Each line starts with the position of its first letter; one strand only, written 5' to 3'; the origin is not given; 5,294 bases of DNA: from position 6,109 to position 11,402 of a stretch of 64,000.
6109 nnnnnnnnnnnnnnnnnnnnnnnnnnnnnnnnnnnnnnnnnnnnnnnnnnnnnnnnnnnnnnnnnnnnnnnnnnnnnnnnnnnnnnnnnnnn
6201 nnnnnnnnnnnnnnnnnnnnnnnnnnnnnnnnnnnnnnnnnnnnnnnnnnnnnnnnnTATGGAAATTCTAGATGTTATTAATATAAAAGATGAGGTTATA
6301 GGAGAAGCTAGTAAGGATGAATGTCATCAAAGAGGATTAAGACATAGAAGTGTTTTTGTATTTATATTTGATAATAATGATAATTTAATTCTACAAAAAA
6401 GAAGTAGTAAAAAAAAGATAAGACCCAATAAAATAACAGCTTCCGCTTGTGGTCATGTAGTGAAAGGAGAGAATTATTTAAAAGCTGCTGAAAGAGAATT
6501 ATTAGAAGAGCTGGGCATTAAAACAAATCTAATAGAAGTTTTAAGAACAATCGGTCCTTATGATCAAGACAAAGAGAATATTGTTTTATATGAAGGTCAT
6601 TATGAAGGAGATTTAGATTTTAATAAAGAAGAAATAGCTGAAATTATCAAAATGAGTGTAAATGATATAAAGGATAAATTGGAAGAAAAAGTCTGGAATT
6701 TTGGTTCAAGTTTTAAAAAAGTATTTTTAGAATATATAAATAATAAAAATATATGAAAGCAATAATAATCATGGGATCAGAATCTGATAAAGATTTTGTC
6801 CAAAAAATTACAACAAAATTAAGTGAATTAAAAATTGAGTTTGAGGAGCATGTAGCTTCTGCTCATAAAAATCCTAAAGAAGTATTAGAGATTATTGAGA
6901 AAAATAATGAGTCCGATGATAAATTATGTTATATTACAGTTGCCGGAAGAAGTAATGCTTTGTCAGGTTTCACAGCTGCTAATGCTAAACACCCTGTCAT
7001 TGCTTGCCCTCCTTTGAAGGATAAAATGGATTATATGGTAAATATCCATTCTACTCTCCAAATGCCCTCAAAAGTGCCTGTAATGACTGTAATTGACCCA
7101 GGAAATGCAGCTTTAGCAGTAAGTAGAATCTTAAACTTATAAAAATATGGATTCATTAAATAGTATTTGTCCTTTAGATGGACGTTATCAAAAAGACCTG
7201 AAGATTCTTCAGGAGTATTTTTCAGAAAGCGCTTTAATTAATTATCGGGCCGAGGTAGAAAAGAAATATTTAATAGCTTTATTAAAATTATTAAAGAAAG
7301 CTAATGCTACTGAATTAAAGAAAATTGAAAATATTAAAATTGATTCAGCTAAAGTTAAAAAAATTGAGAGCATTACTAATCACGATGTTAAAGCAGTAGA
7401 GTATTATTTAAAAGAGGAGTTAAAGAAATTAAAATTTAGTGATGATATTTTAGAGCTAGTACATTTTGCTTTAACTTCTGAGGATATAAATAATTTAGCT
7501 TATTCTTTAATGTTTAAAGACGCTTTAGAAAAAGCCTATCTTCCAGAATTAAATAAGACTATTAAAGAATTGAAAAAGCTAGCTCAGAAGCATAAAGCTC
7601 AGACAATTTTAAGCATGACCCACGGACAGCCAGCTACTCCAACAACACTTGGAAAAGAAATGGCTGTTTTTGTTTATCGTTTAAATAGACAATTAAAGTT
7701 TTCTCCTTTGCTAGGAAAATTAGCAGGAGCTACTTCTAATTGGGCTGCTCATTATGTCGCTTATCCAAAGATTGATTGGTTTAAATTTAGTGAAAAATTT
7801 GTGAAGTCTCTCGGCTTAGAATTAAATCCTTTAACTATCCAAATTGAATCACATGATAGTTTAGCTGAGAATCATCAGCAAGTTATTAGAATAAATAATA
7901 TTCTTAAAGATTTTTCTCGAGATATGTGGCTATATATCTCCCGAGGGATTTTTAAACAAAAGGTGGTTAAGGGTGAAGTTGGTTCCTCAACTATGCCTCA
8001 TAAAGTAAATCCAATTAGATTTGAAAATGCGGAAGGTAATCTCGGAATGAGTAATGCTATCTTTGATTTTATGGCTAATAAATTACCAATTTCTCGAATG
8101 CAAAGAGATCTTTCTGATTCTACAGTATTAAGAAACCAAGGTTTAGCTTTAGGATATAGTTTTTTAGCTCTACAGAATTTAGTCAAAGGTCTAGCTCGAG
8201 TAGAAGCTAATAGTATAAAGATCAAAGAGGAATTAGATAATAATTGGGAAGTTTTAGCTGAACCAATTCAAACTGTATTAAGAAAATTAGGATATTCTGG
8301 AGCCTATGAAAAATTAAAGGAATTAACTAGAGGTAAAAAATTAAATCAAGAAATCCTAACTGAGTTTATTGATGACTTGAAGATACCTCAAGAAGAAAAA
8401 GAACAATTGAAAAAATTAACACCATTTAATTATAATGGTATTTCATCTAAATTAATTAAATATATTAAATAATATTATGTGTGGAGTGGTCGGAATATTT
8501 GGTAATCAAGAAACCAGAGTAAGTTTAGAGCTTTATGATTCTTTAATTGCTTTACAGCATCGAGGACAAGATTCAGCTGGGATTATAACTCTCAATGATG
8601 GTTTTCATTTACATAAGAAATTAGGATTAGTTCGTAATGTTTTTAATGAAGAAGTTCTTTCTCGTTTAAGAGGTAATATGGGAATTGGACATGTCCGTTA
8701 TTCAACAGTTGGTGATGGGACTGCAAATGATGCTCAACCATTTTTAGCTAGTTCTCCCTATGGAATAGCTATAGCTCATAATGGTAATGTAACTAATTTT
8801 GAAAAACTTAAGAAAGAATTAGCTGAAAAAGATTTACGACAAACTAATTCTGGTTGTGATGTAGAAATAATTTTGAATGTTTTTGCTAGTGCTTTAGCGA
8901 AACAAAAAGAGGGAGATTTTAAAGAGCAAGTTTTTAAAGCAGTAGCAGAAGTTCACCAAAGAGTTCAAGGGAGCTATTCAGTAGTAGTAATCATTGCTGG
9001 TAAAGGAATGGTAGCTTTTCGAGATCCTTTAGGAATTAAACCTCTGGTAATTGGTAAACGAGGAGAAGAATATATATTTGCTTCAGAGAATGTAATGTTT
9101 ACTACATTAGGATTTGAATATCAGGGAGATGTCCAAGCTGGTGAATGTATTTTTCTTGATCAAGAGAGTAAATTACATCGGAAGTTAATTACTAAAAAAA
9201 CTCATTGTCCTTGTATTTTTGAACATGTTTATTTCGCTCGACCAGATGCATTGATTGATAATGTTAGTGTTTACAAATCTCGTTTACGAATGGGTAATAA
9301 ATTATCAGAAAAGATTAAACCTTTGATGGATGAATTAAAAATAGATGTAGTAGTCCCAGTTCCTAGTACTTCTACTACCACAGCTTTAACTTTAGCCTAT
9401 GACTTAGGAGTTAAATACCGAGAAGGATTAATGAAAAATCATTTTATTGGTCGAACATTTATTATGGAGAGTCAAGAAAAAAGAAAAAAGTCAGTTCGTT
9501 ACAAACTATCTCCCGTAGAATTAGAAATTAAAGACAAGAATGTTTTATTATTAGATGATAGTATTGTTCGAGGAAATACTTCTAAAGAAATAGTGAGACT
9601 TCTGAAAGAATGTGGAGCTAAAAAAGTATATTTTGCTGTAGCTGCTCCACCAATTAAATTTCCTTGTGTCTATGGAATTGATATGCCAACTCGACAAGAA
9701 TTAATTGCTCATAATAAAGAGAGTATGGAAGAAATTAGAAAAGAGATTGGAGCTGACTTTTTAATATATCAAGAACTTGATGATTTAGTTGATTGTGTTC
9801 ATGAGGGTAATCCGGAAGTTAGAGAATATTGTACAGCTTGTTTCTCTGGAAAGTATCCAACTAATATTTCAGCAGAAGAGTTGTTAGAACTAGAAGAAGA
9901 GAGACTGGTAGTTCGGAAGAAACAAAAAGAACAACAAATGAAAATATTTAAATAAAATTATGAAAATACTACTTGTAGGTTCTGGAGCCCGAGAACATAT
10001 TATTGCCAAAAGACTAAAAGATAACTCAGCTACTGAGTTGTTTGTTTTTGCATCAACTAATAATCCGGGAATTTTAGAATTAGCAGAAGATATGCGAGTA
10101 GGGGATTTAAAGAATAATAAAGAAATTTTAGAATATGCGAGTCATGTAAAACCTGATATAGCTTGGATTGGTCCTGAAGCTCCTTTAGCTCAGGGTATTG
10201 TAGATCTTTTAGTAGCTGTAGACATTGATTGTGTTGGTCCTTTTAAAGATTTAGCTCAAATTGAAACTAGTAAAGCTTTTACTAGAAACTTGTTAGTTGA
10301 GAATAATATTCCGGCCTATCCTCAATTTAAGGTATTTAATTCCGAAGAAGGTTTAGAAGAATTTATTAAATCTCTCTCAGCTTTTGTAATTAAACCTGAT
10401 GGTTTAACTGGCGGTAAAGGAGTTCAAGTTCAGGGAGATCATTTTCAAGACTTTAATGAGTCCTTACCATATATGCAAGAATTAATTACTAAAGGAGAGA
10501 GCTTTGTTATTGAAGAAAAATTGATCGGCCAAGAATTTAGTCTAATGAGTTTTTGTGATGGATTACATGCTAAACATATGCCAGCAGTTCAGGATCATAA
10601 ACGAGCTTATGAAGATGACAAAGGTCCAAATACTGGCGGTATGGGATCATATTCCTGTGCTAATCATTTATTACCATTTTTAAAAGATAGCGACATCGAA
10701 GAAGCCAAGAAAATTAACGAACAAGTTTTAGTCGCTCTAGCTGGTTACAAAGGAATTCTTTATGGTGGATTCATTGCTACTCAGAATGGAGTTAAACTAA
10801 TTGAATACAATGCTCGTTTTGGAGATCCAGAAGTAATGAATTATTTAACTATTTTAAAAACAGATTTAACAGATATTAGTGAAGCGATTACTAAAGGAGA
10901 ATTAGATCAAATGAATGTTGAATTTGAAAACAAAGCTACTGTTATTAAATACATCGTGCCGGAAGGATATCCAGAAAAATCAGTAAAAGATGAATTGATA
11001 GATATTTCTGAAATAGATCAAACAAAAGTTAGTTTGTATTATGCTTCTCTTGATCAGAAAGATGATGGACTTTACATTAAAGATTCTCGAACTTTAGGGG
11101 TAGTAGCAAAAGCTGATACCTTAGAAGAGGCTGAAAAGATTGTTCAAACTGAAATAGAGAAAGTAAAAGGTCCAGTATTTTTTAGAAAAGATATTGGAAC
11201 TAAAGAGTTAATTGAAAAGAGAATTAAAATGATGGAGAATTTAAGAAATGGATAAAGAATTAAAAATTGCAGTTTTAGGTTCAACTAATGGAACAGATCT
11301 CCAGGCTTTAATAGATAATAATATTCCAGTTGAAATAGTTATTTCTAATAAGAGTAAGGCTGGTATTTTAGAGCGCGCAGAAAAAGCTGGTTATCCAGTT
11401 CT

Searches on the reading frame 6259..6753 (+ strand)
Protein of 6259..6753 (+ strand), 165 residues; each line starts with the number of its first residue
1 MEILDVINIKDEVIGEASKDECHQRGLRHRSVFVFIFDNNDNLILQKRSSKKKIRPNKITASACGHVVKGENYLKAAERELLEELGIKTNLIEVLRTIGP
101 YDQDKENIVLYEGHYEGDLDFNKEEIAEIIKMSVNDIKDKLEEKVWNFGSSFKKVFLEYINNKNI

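Call 4: search_protein_families(library=pfam, proteins=[window:6259-6753:+], max_evalue=0.01)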
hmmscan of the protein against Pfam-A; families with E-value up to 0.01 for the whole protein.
window:6259-6753:+ (165 aa): 1 family
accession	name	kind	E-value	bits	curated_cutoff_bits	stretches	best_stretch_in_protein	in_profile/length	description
PF00293.34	NUDIX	-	1.1e-17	64.7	21.1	1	28-143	2-125/134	NUDIX domain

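Call 5: search_protein_families(library=ncbifam, proteins=[window:6259-6753:+], max_evalue=0.01)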
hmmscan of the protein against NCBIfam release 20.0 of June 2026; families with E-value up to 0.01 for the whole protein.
window:6259-6753:+ (165 aa): 11 families
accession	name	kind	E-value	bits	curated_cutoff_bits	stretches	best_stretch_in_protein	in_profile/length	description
NF011922.0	PRK15393.1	equivalog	1.1e-21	77.3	152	1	2-143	11-153/182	NUDIX hydrolase YfcD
NF002995.0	PRK03759.1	equivalog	2.9e-20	72.7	127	1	6-150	11-163/185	isopentenyl-diphosphate Delta-isomerase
TIGR02150.1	IPP_isom_1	equivalog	1.8e-19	70.1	105.8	1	7-95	4-91/159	isopentenyl-diphosphate delta-isomerase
NF041653.1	Nud_hyd_Meth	equivalog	8.1e-12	45.2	300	1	7-144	5-145/170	Nudix hydrolase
NF008736.0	PRK11762.1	equivalog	8.3e-08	32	169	1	63-155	79-174/186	ADP compounds hydrolase NudE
NF001938.0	PRK00714.1-5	equivalog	6.6e-06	25.6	116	1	27-103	10-91/172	RNA pyrophosphohydrolase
NF041652.1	Nud_hyd_Dein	equivalog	0.00018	21.8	200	1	27-100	11-85/152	Nudix hydrolase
NF006530.0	PRK08999.1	equivalog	0.00027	20.1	245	1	35-98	12-73/315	Nudix family hydrolase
NF012016.0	PRK15472.1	equivalog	0.00036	20.3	95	1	27-94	1-67/141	nucleoside triphosphatase NudI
NF006961.0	PRK09438.1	equivalog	0.00044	19.7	103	1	29-90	8-64/151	dihydroneopterin triphosphate diphosphatase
TIGR00586.1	mutt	equivalog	0.0061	16.6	97.9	1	34-109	9-82/129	8-oxo-dGTP diphosphatase MutT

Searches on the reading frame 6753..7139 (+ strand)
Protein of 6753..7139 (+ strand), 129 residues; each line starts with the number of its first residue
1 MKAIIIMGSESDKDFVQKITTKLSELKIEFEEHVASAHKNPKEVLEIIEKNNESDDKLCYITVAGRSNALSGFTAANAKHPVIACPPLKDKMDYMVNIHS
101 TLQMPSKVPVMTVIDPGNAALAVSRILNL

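Call 4: search_protein_families(library=pfam, proteins=[window:6753-7139:+], max_evalue=0.01)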
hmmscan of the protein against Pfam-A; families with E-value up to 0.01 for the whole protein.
window:6753-7139:+ (129 aa): 2 families
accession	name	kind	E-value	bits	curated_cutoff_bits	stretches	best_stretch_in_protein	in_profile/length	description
PF00731.26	AIRC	-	1.9e-36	125.3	30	1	4-128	3-128/148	AIR carboxylase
PF25417.1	DUF7889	-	0.0017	18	27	0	37-55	16-34/50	Family of unknown function (DUF7889)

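Call 5: search_protein_families(library=ncbifam, proteins=[window:6753-7139:+], max_evalue=0.01)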
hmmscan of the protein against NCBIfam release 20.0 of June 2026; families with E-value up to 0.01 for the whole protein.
window:6753-7139:+ (129 aa): 2 families
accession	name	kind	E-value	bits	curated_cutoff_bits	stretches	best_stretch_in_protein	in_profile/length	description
TIGR01162.1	purE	equivalog_domain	4e-34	117.4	149.6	1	4-128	2-127/156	5-(carboxyamino)imidazole ribonucleotide mutase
NF033503.1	LarB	equivalog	0.0033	17.2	175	0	48-86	124-162/209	nickel pincer cofactor biosynthesis protein LarB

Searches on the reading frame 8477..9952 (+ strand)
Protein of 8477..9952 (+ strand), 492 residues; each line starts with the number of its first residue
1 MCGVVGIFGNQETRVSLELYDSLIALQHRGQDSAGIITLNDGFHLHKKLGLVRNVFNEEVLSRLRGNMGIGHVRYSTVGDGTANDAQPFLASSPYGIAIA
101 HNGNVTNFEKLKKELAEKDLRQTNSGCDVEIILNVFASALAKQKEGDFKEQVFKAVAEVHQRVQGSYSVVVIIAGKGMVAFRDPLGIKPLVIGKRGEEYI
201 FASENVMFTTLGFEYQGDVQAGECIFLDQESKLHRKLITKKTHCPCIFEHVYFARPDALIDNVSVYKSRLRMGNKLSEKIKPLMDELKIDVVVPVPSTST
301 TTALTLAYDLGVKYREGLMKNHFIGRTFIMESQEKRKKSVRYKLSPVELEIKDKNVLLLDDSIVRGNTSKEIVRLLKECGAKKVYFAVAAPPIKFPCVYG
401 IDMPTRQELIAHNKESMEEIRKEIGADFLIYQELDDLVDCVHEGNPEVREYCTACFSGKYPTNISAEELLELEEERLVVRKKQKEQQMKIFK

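Call 4: search_protein_families(library=pfam, proteins=[window:8477-9952:+], max_evalue=0.01)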
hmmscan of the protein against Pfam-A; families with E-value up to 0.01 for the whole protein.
window:8477-9952:+ (492 aa): 4 families
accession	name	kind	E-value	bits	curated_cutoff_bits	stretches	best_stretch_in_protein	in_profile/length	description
PF13522.11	GATase_6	-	2.5e-18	66.8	27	1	65-204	9-130/130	Glutamine amidotransferase domain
PF13537.11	GATase_7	-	4e-18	66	25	1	73-207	2-120/123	Glutamine amidotransferase domain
PF00156.33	Pribosyltran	-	1.7e-10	40.9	26.3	1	275-390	17-124/158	Phosphoribosyl transferase domain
PF13230.11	GATase_4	-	1.2e-05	24.9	23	1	64-183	69-187/272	Glutamine amidotransferases class-II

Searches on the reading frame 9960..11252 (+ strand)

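Call 4: search_protein_families(library=pfam, proteins=[window:9960-11252:+], max_evalue=0.01)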
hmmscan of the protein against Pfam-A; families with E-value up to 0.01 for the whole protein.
window:9960-11252:+ (431 aa): 5 families
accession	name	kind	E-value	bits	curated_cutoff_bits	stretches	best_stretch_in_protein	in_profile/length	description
PF01071.24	GARS_A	-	2.6e-49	168.1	27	1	103-291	1-193/194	Phosphoribosylglycinamide synthetase, ATP-grasp (A) domain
PF02844.21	GARS_N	-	1.2e-22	80.9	29.5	1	1-102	1-100/100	Phosphoribosylglycinamide synthetase, N domain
PF02843.22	GARS_C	-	1.2e-16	61.2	34.8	1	328-415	2-92/92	Phosphoribosylglycinamide synthetase, C domain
PF02655.19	ATP-grasp_3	-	0.0039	17.7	23.2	1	118-288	19-158/160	ATP-grasp domain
PF14397.11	ATPgrasp_ST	-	0.007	16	31.4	0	105-198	22-129/278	Sugar-transfer associated ATP-grasp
